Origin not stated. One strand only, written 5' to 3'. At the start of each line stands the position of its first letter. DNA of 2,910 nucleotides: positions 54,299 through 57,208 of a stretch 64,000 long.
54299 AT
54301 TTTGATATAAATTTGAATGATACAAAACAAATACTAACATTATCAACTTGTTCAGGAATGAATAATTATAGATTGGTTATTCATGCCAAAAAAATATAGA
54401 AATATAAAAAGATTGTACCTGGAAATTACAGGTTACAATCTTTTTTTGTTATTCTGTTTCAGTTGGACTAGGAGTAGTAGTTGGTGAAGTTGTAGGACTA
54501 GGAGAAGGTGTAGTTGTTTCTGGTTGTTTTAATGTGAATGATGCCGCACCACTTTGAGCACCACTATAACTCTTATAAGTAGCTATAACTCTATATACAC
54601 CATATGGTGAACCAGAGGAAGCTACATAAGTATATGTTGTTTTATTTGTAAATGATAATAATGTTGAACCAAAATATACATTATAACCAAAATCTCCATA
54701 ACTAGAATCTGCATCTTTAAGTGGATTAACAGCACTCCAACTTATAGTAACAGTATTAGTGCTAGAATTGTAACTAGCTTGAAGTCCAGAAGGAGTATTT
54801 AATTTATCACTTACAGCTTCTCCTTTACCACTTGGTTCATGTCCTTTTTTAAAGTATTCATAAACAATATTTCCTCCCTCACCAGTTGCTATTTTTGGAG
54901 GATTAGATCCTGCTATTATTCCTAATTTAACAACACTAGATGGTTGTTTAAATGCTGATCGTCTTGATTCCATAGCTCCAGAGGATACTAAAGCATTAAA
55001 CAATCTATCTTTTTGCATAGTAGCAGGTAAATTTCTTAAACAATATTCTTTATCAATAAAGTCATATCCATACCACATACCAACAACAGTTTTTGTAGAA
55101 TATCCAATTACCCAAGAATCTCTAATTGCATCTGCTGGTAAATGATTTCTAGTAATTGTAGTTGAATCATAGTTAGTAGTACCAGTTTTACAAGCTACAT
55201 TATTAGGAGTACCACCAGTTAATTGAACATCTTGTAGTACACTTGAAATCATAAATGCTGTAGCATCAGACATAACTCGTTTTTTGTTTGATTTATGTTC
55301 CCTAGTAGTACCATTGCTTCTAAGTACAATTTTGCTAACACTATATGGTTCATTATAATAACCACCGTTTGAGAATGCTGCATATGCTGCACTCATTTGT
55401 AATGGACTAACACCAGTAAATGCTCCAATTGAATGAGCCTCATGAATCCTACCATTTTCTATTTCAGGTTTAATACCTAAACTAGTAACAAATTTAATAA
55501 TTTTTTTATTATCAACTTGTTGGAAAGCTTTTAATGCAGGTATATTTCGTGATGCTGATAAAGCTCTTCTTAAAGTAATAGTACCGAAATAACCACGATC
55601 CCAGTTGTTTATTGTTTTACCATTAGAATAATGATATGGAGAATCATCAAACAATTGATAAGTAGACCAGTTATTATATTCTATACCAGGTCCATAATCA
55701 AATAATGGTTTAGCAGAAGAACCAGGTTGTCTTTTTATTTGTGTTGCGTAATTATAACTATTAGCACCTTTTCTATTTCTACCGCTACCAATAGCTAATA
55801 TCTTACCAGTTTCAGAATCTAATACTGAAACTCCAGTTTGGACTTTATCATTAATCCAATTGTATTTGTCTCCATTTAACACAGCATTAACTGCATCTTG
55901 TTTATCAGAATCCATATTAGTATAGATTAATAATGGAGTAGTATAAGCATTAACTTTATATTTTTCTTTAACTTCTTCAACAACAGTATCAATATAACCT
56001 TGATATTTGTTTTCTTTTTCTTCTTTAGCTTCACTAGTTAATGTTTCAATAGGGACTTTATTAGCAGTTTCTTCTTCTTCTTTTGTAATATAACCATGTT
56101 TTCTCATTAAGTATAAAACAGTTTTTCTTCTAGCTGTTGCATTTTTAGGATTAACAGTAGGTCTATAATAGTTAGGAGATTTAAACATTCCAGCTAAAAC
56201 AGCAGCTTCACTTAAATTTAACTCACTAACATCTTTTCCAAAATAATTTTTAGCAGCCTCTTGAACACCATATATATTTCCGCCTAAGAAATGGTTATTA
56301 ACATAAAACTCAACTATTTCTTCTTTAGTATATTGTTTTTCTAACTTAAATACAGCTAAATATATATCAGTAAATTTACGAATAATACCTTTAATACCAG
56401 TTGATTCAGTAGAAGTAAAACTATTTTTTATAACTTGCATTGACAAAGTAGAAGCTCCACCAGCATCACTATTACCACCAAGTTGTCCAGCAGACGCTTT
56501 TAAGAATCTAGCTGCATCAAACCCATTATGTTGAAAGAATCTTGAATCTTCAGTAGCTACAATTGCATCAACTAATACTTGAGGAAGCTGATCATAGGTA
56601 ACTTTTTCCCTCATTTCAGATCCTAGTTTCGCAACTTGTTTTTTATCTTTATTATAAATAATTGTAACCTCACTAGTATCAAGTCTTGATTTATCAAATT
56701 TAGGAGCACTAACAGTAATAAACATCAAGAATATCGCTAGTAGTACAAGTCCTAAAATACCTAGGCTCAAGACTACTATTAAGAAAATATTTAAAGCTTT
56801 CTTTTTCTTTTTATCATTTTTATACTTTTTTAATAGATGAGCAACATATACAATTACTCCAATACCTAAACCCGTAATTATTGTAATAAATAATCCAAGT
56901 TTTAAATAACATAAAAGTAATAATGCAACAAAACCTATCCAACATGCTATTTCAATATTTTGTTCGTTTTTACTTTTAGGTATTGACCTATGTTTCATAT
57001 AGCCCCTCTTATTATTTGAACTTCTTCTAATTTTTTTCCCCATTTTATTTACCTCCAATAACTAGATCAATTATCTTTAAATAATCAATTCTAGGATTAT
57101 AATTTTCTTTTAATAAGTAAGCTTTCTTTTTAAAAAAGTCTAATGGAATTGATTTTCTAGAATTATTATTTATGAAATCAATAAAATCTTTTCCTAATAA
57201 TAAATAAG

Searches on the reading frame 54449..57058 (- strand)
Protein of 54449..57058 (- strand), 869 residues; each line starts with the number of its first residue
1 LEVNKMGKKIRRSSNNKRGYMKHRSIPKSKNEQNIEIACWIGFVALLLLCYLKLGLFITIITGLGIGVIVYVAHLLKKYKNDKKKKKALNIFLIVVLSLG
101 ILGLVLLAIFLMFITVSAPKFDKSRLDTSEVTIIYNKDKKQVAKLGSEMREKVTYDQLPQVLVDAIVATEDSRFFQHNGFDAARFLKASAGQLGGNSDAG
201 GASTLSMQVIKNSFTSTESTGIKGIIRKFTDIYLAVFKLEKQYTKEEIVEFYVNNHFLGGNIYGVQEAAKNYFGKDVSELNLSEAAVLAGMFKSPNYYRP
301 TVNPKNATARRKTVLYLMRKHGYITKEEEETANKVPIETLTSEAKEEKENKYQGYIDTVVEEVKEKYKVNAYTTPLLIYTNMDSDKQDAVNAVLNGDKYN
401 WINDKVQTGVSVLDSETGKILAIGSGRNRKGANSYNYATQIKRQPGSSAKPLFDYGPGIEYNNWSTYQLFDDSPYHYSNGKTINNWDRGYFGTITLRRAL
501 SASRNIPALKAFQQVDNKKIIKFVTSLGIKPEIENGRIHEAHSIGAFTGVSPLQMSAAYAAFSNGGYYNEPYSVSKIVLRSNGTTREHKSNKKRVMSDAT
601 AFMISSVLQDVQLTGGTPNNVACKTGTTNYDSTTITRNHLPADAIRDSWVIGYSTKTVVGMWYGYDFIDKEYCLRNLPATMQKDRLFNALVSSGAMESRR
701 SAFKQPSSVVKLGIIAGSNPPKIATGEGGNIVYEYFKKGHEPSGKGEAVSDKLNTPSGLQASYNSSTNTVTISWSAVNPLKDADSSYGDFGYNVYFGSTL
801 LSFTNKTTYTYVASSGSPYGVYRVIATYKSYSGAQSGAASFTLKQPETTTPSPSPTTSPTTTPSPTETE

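Call 93: search_protein_families(library=pfam, proteins=[window:54449-57058:-], max_evalue=0.0001)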
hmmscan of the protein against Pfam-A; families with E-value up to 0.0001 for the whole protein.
window:54449-57058:- (869 aa): 2 families
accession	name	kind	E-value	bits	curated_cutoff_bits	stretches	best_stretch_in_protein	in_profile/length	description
PF00912.28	Transgly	-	1.4e-54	184.7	27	1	140-318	3-177/178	Transglycosylase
PF00905.27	Transpeptidase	-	9.9e-34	117.3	22.1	1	410-656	3-267/299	Penicillin binding protein transpeptidase domain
